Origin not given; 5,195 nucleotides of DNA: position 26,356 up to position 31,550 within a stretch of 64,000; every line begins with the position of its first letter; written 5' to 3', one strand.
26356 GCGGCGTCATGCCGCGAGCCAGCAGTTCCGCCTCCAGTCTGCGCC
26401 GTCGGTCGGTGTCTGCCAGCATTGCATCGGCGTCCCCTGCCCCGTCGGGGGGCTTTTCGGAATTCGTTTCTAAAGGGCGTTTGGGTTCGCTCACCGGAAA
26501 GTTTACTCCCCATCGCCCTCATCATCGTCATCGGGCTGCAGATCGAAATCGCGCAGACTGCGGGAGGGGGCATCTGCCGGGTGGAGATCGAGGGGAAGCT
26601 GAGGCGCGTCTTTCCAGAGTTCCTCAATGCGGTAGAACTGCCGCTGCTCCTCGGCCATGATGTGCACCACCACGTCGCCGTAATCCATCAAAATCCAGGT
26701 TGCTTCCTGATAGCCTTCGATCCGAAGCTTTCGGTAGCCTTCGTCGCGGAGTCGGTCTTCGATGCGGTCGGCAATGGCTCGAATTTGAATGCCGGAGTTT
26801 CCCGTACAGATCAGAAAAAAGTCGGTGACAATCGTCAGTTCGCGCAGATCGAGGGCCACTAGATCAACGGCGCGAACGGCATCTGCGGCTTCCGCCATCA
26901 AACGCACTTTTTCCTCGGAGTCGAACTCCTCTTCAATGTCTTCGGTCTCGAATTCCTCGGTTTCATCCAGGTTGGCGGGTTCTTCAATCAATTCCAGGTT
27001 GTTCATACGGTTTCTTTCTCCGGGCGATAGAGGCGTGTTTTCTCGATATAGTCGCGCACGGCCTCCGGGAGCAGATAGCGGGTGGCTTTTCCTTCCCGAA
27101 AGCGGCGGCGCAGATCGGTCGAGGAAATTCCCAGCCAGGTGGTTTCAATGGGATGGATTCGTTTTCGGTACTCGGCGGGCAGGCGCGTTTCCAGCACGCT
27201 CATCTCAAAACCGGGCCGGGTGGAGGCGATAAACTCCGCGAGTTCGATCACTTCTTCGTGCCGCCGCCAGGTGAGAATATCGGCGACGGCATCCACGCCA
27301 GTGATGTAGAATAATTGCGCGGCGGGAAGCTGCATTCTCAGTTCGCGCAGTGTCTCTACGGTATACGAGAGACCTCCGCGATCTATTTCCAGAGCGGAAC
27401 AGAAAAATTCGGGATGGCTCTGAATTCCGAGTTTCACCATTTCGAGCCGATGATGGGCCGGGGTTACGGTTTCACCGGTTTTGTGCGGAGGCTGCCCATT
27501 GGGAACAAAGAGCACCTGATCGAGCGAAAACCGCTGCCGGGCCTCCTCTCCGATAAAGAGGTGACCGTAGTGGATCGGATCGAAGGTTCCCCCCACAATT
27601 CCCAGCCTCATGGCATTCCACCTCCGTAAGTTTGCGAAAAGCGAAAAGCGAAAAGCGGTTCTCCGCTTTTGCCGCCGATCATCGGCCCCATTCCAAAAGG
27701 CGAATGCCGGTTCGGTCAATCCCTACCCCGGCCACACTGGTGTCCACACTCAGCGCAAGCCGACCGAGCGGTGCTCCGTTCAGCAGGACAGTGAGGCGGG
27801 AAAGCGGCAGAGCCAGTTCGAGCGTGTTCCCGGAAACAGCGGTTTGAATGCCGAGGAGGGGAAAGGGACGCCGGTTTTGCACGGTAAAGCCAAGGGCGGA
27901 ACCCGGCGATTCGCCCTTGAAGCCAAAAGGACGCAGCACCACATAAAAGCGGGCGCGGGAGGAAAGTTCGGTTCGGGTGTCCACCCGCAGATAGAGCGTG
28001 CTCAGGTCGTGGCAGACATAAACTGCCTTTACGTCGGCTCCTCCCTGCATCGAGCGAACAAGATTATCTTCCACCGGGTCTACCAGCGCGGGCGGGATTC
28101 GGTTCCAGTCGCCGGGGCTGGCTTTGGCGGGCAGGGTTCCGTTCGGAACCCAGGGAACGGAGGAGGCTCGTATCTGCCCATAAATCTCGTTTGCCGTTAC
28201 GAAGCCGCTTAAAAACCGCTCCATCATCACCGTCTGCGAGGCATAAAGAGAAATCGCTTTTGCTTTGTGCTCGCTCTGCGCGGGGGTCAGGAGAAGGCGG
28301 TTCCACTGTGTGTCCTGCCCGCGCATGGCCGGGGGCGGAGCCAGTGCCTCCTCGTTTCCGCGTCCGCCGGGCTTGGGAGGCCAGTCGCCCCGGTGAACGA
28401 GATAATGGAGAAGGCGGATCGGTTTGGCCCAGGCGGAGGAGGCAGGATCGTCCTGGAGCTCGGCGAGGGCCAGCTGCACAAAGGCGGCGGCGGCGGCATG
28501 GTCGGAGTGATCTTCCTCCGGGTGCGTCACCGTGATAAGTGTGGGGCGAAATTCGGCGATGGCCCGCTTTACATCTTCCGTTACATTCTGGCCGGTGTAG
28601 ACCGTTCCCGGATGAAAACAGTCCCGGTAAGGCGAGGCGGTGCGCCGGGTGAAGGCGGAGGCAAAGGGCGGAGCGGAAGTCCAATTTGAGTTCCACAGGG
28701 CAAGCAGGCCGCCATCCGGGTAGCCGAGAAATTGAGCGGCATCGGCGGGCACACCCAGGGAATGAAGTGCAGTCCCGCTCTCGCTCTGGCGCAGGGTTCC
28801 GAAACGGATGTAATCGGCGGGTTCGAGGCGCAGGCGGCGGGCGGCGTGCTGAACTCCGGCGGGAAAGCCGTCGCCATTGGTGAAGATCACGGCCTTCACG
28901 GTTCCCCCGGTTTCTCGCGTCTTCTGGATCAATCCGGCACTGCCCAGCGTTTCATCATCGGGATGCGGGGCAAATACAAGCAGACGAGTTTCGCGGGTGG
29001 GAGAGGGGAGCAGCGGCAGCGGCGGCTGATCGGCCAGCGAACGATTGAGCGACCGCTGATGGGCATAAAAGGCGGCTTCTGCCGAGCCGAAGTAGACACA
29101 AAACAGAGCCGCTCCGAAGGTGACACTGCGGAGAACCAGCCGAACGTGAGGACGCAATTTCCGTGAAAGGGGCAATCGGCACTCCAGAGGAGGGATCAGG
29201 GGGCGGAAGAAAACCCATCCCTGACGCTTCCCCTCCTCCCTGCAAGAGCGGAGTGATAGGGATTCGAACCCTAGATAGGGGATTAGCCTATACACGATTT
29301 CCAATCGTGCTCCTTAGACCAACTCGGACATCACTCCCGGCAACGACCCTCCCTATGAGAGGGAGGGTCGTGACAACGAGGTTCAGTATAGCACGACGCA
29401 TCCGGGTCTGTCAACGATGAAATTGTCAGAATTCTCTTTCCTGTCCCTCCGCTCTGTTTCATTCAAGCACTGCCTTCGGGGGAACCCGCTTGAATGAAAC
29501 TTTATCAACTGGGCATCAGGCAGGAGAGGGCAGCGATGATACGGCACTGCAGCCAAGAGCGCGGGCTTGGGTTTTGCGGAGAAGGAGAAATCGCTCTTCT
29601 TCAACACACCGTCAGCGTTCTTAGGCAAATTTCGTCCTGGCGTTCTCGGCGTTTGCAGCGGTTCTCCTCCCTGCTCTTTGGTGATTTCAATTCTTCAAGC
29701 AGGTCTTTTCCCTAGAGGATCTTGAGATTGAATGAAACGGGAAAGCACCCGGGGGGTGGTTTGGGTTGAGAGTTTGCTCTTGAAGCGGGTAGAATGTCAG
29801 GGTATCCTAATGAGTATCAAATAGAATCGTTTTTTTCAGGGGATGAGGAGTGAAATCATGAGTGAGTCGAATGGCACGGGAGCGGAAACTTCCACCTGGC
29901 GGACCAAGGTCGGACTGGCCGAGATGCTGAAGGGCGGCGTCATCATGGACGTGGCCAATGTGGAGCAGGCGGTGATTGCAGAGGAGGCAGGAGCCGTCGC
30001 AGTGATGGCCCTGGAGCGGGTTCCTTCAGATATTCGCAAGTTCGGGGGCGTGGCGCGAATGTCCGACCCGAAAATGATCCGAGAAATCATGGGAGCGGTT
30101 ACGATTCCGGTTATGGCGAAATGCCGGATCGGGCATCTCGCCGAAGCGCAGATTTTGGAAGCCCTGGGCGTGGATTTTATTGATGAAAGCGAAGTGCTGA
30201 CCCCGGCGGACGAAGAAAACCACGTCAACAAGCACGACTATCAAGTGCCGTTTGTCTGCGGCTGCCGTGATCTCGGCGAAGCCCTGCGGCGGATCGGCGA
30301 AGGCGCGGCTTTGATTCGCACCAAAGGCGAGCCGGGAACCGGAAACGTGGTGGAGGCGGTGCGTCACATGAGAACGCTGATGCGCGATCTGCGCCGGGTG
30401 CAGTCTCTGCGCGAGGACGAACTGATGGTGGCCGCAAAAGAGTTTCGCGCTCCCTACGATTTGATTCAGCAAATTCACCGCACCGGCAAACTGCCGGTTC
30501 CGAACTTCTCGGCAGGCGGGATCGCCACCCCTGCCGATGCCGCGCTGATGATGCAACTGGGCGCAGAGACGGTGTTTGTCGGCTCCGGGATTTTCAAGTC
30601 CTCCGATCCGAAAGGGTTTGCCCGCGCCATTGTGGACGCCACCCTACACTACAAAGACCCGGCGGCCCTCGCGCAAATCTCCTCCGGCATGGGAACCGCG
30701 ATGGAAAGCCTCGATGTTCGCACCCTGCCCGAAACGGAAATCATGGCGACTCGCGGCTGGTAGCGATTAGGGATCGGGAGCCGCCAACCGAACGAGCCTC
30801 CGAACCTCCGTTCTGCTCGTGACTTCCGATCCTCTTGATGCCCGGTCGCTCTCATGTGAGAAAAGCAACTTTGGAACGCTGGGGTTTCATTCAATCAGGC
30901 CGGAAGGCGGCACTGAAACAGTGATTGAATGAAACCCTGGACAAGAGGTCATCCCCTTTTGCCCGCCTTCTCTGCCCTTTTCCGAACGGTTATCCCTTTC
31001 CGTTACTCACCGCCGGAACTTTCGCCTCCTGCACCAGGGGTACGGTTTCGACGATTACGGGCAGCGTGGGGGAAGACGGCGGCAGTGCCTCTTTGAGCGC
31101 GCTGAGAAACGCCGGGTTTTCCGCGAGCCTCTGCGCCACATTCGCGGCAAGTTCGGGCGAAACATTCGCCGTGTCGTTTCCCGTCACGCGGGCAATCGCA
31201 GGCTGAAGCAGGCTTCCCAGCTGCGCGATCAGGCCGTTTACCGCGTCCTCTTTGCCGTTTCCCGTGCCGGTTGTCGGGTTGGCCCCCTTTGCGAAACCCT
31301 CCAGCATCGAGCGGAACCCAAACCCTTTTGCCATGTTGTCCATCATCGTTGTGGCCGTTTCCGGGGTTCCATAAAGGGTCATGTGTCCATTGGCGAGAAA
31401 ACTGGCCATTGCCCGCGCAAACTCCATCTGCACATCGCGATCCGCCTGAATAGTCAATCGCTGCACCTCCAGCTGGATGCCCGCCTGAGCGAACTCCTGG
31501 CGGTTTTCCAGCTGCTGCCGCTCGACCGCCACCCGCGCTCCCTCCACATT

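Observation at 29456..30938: Family of palindromic elements with a shared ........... core bracketing pdxS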

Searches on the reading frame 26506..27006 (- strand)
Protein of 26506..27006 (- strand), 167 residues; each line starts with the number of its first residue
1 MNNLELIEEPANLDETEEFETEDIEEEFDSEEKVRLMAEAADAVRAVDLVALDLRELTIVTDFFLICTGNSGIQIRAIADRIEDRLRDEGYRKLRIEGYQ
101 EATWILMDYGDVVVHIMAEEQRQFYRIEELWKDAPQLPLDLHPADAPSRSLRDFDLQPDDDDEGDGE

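Call 36: search_protein_families(library=pfam, proteins=[window:26506-27006:-], max_evalue=0.00001)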
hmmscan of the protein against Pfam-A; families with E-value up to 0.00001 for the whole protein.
window:26506-27006:- (167 aa): 1 family
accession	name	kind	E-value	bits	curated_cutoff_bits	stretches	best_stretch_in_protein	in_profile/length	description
PF02410.21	RsfS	-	2e-32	111.8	21.6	1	37-131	3-98/98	Ribosomal silencing factor during starvation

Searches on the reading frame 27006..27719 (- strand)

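Call 36: search_protein_families(library=pfam, proteins=[window:27006-27719:-], max_evalue=0.00001)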
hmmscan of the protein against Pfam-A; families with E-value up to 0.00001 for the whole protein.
window:27006-27719:- (238 aa): 1 family
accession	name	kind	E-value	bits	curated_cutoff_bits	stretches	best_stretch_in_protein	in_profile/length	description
PF01467.32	CTP_transf_like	-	4e-26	92.2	21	1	41-206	1-133/133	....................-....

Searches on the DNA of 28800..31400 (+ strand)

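Call 7: search_rna_families(source=window, start=28800, end=31400, threshold=evalue, max_evalue=10)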
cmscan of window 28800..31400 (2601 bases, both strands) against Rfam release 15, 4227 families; matches with E-value up to 10: 9.
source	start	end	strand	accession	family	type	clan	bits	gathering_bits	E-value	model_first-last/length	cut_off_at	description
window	29249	29337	-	RF00005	tRNA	Gene; tRNA;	CL00001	54.5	29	2.3e-10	1-71/71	no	tRNA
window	29249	29286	+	RF04351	Plastid-psbl-rps4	Cis-reg;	-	35.6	68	3.5e-05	1-53/53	no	Plastid-psbl-rps4 3UTR RNA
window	28905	28962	-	RF01275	sR22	Gene; snRNA; snoRNA; CD-box;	-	21.3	40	0.24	1-58/58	no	Small nucleolar RNA sR22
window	28904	28962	-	RF01276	sR53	Gene; snRNA; snoRNA; CD-box;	-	19.3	49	0.18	1-60/60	no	Small nucleolar RNA sR53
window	30676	30786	+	RF03073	RT-19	Gene; sRNA;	-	19.1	78.3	1.1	1-99/99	no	RT-19 RNA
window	29209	29350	-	RF02223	sX4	Gene; sRNA;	-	18.9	70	0.47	1-167/167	no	Proteobacterial sRNA sX4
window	30579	30667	+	RF03158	L31-Actinobacteria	Cis-reg; leader;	CL00118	17.3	35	7.8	1-48/48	no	L31-Actinobacteria ribosomal protein leader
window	28902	28969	-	RF01622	ceN22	Gene; snRNA; snoRNA; CD-box;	-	16.7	45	8.7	1-76/76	no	Nematode snoRNA ceN22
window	29250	29326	-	RF01684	mascRNA-menRNA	Gene;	-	16.1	42.5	9.3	1-56/56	no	MALAT1-associated small cytoplasmic RNA/MEN beta RNA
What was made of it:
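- On Riboswitch or structured cis-regulatory leader of pdxS: Rfam at E <= 10 finds only the tRNA and noise (call 7).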

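Call 61: build_rna_model(alignment_id=A1, structure=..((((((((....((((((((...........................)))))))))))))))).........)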
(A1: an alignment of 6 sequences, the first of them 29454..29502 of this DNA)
Model R1 built from alignment A1 (6 sequences, 74 columns); structure: as given.
model positions 53; base pairs 16; branch points 0; effective number of sequences 6; information 0.816 bits per position. Calibrated on 0.2 Mb of random sequence (short: E-values are rough).
structure used (alignment columns):
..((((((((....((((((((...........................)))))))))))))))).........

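Call 62: search_with_rna_model(model_id=R1, sources=[window, L121, L122, L123, L124, L125, L132, L133, L134, L137], max_evalue=10, filters=default)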
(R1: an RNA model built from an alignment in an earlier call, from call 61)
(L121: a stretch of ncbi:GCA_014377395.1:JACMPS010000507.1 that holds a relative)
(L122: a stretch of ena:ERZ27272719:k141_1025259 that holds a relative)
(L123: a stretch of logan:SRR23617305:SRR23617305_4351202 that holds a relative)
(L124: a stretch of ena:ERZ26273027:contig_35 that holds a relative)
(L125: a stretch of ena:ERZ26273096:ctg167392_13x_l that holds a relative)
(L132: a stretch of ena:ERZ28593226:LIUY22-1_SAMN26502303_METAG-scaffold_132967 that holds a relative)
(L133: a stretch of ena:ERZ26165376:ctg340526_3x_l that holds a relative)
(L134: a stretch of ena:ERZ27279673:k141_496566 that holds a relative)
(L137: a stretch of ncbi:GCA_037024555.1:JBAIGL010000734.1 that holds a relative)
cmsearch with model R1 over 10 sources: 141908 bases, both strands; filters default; matches with E-value up to 10: 7.
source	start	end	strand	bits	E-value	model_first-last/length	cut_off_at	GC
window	29452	29502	-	53.6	1.8e-08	1-53/53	no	0.49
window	29454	29504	+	52.8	2.6e-08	1-53/53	no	0.47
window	30882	30939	+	52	3.8e-08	1-53/53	no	0.5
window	30880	30937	-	48.9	1.7e-07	1-53/53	no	0.5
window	29688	29740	-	47.1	3.9e-07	1-53/53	no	0.42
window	29682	29742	+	31.8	0.00056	1-53/53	no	0.39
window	22289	22356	-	14.2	2.4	1-53/53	no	0.5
